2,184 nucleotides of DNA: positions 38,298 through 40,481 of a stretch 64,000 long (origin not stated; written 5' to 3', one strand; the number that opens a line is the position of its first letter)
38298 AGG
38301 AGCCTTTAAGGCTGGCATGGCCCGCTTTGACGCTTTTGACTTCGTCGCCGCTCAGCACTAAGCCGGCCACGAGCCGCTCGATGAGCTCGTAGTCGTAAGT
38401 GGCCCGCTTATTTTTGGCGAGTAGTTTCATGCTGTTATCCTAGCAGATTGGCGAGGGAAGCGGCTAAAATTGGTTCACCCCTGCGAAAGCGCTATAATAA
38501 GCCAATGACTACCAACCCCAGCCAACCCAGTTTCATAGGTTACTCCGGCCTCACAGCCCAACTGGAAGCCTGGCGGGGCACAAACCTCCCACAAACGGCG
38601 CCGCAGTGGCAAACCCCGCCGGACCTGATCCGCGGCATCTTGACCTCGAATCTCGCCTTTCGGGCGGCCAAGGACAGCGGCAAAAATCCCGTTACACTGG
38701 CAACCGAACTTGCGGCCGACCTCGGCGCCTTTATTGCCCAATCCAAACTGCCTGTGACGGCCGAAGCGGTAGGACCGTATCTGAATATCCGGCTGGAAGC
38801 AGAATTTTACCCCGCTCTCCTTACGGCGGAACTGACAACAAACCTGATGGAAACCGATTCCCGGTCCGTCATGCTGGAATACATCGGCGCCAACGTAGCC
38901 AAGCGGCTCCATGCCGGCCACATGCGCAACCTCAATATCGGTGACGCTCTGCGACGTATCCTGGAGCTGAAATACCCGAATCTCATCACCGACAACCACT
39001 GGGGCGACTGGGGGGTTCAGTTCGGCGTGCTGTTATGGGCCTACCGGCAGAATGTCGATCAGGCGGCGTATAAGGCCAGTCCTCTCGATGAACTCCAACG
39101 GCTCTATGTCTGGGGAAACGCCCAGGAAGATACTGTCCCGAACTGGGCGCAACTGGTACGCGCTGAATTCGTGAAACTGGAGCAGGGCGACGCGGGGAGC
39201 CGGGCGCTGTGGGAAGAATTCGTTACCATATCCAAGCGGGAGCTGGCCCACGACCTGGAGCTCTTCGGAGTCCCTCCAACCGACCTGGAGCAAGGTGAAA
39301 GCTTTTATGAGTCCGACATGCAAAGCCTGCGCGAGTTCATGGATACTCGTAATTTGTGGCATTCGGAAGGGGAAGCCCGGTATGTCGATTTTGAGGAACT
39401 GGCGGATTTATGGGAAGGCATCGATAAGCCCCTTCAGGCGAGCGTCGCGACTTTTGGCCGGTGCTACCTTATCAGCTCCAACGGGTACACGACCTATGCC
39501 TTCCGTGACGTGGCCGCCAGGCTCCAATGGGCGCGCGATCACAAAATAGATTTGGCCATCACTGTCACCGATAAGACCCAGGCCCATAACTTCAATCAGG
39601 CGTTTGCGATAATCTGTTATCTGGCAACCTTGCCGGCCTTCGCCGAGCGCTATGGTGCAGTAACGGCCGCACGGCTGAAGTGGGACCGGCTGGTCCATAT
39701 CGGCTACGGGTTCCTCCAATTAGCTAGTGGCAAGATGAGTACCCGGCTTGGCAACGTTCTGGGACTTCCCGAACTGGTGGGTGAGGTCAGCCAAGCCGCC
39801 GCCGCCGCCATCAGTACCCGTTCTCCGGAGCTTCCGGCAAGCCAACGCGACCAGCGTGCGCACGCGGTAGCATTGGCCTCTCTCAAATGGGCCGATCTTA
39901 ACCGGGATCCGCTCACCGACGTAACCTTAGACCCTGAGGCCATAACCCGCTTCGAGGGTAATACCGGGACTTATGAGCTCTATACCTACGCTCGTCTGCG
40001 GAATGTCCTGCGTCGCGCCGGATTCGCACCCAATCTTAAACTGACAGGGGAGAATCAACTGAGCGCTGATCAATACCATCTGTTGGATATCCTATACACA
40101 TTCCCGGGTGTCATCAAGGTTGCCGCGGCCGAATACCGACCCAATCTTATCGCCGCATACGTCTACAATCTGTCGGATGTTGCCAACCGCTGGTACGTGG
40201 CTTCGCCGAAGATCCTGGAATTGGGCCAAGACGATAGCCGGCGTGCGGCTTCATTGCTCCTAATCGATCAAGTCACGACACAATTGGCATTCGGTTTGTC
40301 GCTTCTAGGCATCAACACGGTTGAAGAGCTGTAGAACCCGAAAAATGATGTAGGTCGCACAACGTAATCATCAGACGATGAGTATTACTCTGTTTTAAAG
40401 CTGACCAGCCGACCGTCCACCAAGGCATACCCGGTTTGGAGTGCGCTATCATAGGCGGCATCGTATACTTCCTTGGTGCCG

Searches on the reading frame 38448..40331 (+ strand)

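Call 61: search_protein_families(library=pfam, proteins=[window:38448-40331:+], max_evalue=0.001)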
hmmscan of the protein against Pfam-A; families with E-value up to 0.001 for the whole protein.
window:38448-40331:+ (628 aa): 3 families
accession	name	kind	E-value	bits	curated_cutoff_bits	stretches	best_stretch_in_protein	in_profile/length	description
PF00750.26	tRNA-synt_1d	-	2.1e-45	155.6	23.3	1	127-493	8-346/349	tRNA synthetases class I (R), catalytic domain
PF05746.21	DALR_1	-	1.8e-18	67.2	22.3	1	511-628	2-117/117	DALR anticodon binding domain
PF03485.21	Arg_tRNA_synt_N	-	1.3e-05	26.1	21.5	1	51-116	23-85/85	Arginyl tRNA synthetase N terminal domain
